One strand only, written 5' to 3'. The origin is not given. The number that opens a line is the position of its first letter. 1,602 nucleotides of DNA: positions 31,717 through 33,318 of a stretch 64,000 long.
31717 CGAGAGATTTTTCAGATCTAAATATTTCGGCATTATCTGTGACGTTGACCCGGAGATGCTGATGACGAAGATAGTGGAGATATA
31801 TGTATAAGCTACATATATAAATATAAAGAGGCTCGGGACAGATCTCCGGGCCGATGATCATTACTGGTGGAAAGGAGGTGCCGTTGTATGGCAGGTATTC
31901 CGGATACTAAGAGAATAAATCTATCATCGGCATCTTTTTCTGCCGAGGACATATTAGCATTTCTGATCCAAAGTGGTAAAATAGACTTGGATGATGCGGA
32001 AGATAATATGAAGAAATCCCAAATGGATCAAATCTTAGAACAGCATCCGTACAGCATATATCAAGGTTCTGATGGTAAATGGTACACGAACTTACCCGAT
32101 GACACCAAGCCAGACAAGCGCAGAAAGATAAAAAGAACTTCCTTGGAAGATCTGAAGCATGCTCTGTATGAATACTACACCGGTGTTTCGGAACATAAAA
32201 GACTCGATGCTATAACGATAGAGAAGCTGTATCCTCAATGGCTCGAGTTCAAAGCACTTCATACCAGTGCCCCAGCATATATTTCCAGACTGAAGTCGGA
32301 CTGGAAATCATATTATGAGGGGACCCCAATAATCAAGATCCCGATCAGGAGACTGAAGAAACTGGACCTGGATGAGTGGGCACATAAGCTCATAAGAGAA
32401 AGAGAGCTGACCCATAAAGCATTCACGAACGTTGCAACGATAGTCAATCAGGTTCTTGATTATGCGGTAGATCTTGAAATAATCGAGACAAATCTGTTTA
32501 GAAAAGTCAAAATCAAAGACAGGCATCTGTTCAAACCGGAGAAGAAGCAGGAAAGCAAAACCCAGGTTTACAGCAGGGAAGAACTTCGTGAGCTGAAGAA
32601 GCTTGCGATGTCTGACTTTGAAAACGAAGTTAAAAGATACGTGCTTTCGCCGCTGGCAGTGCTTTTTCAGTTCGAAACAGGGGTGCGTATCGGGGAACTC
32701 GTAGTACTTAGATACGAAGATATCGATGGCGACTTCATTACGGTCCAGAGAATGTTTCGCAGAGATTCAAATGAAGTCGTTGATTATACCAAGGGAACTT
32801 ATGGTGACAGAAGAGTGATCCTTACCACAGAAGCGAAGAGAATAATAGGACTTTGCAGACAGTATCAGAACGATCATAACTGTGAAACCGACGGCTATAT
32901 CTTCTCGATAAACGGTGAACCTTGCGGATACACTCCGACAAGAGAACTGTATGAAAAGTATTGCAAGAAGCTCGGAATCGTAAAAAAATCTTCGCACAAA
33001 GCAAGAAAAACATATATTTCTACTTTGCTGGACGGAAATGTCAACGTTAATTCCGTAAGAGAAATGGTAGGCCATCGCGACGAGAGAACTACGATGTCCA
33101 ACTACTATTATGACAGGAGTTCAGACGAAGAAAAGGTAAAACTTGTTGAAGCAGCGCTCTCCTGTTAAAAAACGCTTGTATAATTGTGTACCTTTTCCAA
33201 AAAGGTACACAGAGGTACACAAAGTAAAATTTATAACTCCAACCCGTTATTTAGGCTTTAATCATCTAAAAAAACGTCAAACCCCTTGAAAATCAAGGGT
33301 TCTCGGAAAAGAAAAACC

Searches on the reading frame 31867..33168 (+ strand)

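Call 22: search_protein_families(library=pfam, proteins=[window:31867-33168:+], max_evalue=0.01)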
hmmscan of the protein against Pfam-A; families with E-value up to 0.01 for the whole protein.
window:31867-33168:+ (433 aa): 1 family
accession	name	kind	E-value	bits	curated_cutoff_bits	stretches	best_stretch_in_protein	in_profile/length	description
PF00589.27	Phage_integrase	-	8.8e-14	52.1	27.1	1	255-414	18-166/172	Phage integrase family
